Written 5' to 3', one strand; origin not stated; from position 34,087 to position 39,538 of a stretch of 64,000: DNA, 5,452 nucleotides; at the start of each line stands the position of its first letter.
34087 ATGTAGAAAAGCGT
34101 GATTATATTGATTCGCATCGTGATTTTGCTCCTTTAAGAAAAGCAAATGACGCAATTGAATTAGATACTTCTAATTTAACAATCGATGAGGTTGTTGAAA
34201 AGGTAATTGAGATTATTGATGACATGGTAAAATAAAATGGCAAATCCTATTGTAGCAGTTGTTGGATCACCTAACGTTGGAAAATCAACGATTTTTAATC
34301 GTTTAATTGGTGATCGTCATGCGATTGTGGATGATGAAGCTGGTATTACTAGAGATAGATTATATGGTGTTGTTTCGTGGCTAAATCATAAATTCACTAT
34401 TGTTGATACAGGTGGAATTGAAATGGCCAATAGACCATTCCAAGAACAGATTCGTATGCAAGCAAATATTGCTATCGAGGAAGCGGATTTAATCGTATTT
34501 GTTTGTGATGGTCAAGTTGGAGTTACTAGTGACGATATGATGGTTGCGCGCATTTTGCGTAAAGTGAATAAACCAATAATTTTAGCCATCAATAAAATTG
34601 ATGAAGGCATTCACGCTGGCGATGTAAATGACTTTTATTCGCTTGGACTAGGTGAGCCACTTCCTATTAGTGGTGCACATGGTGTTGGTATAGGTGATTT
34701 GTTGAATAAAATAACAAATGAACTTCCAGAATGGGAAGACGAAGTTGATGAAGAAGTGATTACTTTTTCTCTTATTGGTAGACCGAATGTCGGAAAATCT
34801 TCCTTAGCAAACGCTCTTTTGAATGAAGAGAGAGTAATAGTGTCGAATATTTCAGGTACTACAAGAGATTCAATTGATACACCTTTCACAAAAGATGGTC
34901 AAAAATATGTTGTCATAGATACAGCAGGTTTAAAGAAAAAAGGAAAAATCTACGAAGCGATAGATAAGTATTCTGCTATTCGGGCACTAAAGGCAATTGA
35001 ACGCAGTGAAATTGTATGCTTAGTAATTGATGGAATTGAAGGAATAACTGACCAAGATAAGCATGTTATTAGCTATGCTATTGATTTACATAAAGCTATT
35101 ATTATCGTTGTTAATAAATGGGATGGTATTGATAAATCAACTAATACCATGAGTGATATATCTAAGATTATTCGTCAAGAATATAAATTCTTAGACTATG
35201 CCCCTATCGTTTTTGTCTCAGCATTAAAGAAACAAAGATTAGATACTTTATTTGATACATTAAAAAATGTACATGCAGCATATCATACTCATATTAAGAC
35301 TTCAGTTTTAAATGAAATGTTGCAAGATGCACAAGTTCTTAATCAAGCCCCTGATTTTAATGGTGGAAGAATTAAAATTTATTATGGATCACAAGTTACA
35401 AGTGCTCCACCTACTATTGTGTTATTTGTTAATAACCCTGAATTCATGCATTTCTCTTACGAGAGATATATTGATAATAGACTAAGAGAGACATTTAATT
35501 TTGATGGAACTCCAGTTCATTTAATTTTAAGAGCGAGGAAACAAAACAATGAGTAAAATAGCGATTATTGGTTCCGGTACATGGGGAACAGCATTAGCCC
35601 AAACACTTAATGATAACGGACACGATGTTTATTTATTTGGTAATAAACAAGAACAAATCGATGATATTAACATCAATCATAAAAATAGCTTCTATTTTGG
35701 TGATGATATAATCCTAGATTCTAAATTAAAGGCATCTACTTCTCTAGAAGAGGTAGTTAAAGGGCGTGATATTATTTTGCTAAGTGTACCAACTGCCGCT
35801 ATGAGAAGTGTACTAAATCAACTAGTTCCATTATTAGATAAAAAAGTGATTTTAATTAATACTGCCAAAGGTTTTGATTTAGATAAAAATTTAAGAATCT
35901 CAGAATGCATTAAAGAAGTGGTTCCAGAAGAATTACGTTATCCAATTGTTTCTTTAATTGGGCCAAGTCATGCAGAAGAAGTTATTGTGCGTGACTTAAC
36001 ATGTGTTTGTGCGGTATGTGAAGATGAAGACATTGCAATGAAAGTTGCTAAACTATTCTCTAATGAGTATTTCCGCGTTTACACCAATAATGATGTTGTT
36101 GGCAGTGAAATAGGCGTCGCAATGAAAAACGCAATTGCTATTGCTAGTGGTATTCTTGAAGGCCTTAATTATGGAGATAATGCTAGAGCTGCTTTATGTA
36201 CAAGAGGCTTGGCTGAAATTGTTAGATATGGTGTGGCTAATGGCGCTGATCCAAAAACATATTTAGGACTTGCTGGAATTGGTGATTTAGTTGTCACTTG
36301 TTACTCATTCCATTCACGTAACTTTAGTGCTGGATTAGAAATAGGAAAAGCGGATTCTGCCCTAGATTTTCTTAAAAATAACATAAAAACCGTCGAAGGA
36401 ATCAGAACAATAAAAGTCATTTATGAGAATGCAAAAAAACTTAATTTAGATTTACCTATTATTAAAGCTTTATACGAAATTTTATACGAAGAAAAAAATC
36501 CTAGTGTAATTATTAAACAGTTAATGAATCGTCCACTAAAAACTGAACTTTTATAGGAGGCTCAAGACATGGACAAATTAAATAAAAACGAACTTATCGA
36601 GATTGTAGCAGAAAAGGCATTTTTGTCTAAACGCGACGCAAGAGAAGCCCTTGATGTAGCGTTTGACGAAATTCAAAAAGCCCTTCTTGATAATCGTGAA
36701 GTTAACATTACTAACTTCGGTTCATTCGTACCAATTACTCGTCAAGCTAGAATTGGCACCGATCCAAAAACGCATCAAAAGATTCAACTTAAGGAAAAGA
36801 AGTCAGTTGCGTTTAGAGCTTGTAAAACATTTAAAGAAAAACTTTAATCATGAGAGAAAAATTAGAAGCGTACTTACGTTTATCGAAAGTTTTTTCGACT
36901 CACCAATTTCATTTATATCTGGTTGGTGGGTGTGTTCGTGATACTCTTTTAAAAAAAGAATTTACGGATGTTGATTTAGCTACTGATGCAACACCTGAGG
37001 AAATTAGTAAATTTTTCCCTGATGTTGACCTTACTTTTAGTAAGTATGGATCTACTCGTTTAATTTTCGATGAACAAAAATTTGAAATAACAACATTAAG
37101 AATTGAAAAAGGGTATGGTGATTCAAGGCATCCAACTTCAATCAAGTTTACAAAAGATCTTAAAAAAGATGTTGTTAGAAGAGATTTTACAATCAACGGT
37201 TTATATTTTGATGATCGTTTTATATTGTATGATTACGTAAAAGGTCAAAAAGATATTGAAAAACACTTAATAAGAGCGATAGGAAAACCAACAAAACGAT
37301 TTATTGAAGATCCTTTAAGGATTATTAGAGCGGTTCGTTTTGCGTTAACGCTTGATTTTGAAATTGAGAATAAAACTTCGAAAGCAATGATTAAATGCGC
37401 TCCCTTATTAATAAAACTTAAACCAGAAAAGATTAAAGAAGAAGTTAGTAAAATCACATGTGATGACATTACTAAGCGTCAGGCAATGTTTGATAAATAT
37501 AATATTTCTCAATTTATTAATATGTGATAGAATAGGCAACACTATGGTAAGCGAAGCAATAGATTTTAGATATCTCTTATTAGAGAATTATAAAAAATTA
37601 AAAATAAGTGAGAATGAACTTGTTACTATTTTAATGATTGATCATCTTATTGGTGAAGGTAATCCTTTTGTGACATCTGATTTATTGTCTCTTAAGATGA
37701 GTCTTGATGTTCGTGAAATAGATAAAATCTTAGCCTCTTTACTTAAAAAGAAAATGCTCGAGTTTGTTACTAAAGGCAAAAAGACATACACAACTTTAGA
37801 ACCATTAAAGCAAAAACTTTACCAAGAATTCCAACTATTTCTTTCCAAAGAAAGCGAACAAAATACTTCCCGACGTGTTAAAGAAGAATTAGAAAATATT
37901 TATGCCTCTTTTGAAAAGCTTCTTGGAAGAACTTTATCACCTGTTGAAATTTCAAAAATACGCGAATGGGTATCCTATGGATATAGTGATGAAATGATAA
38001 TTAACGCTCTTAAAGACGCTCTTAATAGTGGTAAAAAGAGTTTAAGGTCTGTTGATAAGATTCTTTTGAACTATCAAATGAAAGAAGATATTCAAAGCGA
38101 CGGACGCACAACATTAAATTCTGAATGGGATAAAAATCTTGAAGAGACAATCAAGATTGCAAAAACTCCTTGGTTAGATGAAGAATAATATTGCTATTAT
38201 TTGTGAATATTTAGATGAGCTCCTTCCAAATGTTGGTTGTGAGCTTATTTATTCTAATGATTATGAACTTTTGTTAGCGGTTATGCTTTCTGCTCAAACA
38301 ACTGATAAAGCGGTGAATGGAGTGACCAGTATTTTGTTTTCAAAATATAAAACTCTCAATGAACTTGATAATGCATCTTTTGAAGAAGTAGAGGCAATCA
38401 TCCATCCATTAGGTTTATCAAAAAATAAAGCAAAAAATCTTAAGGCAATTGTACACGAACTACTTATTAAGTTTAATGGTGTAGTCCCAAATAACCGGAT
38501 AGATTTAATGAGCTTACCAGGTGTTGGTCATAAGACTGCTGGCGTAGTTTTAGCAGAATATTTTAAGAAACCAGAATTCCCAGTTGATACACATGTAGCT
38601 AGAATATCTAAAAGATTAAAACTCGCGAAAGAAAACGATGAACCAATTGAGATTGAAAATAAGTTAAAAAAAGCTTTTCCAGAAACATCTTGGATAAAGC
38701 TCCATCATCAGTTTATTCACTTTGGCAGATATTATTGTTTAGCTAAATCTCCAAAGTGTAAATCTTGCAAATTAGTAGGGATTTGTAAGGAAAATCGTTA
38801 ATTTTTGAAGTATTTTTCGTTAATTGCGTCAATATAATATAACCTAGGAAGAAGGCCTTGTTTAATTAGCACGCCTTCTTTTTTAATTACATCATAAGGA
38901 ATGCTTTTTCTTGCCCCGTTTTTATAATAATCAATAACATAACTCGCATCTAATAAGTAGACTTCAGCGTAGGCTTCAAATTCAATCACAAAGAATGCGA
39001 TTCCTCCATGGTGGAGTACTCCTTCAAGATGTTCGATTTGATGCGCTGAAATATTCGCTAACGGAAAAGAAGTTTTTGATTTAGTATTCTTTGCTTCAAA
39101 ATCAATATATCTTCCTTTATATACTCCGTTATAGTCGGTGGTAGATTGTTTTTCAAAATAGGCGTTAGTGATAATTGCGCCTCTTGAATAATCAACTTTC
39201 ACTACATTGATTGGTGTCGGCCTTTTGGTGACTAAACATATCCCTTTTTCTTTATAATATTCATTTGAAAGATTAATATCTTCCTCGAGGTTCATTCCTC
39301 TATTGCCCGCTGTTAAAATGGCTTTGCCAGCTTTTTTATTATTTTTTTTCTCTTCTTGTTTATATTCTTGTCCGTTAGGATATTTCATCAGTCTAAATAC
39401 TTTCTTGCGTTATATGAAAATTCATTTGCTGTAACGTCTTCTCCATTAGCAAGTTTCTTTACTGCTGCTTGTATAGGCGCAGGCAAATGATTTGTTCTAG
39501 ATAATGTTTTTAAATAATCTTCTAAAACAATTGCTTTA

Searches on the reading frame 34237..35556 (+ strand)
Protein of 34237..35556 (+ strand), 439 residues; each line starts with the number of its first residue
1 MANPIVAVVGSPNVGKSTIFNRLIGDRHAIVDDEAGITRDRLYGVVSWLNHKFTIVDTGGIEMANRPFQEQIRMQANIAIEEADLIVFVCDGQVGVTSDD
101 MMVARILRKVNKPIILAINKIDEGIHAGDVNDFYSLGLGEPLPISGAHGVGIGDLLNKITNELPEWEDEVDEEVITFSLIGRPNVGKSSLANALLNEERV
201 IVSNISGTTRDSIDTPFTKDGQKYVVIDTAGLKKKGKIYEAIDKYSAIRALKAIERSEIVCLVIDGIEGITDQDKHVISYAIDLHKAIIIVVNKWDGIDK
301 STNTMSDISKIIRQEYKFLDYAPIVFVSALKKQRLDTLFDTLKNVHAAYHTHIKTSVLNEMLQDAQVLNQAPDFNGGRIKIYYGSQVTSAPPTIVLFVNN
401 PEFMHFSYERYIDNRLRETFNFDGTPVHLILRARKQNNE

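Call 48: search_protein_families(library=pfam, proteins=[window:34237-35556:+], max_evalue=0.0001)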
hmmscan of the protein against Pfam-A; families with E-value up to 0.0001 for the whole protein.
window:34237-35556:+ (439 aa): 11 families
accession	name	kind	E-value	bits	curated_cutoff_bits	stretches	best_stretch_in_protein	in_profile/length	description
PF01926.29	MMR_HSR1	-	5.8e-57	191.1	21.9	2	6-120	2-113/113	50S ribosome-binding GTPase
PF14714.11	KH_dom-like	-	8e-31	106.6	27.3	1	353-432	2-81/81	KH-domain-like of EngA bacterial GTPase enzymes, C-terminal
PF02421.24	FeoB_N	-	1e-27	97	27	2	6-134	3-128/156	Ferrous iron transport protein B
PF00009.33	GTP_EFTU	-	5.2e-24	85.3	26.5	2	173-344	2-184/188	Elongation factor Tu GTP binding domain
PF00350.29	Dynamin_N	-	4.9e-12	46.6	27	0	45-120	95-167/168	Dynamin family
PF04548.22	AIG1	-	5.9e-12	45.8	27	1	179-279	5-105/212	AIG1 family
PF03193.22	RsgA_GTPase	-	5.6e-11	43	30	0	165-234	99-170/174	RsgA GTPase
PF08477.19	Roc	-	3.1e-07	31.1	27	0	6-122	2-119/119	Ras of Complex, Roc, domain of DAPkinase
PF10662.15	PduV-EutP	-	4.7e-06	26.9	21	0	9-159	7-141/143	Ethanolamine utilisation - propanediol utilisation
PF16897.10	MMR_HSR1_Xtn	-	5.1e-06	26.9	35.2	0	96-163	40-104/106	C-terminal region of MMR_HSR1 domain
PF00071.28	Ras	-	3.1e-05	24.1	21.6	0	6-122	2-115/162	Ras family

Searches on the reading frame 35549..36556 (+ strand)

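Call 48: search_protein_families(library=pfam, proteins=[window:35549-36556:+], max_evalue=0.0001)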
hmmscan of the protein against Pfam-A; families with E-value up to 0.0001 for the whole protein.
window:35549-36556:+ (335 aa): 9 families
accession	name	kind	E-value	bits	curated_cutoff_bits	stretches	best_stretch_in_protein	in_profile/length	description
PF07479.19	NAD_Gly3P_dh_C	-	7.5e-50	169.3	25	1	182-322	1-141/142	NAD-dependent glycerol-3-phosphate dehydrogenase C-terminus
PF01210.29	NAD_Gly3P_dh_N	-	4.1e-46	157.3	23.1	1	3-162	1-157/158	NAD-dependent glycerol-3-phosphate dehydrogenase N-terminus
PF20618.3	GPD_NAD_C_bact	-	9.2e-18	65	27.6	1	242-307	1-65/66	Bacterial GPD, NAD-dependent C-terminal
PF03807.23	F420_oxidored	-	3.1e-11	44.2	21.6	1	3-106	1-92/94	NADP oxidoreductase coenzyme F420-dependent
PF03446.21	NAD_binding_2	-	3.5e-09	37.3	21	1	3-106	1-93/161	NAD binding domain of 6-phosphogluconate dehydrogenase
PF02558.23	ApbA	-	1.4e-08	35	22.2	1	4-103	1-97/150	Ketopantoate reductase PanE/ApbA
PF07991.19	KARI_N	-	2.6e-06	27.6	20.6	1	3-112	6-100/165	Acetohydroxy acid isomeroreductase, NADPH-binding domain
PF03721.20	UDPG_MGDP_dh_N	-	5.5e-06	26.5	27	1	3-83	2-87/187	UDP-glucose/GDP-mannose dehydrogenase family, NAD binding domain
PF02826.25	2-Hacid_dh_C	-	1.4e-05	25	25.1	0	2-112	37-133/178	D-isomer specific 2-hydroxyacid dehydrogenase, NAD binding domain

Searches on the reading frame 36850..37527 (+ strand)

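Call 48: search_protein_families(library=pfam, proteins=[window:36850-37527:+], max_evalue=0.0001)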
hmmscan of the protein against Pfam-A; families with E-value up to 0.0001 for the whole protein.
window:36850-37527:+ (225 aa): 2 families
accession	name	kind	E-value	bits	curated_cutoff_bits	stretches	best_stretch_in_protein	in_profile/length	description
PF01743.26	PolyA_pol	-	1.1e-35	123.2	23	1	22-142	1-126/126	Poly A polymerase head domain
PF12627.12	PolyA_pol_RNAbd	-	1.6e-05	25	22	1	169-204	1-36/64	Probable RNA and SrmB- binding site of polymerase A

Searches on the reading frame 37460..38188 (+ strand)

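Call 48: search_protein_families(library=pfam, proteins=[window:37460-38188:+], max_evalue=0.0001)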
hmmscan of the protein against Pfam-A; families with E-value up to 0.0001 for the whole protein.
window:37460-38188:+ (242 aa): 2 families
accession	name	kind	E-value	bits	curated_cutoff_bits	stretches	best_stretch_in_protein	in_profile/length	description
PF07261.16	DnaB_2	-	2.1e-14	53.4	22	1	150-206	3-60/74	Replication initiation and membrane attachment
PF21984.2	DnaD_N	-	2.6e-14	53.7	27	1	39-125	4-95/101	DnaD N-terminal domain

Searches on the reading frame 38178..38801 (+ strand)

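Call 48: search_protein_families(library=pfam, proteins=[window:38178-38801:+], max_evalue=0.0001)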
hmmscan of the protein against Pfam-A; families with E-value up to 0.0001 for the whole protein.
window:38178-38801:+ (207 aa): 2 families
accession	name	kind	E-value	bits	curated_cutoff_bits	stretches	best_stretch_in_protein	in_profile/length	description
PF00730.31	HhH-GPD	-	7e-25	87.9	26.2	1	34-168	2-107/108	HhH-GPD superfamily base excision DNA repair protein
PF00633.29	HHH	-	6.1e-08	32.6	24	1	98-126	1-29/30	Helix-hairpin-helix motif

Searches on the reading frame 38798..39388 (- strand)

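Call 75: search_protein_families(library=pfam, proteins=[window:38798-39388:-], max_evalue=0.0001)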
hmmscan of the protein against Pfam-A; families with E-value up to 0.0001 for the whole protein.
window:38798-39388:- (196 aa): 1 family
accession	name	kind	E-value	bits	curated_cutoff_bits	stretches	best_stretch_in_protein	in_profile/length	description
PF03838.20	RecU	-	4.7e-59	199.4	25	1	30-190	1-162/162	Recombination protein U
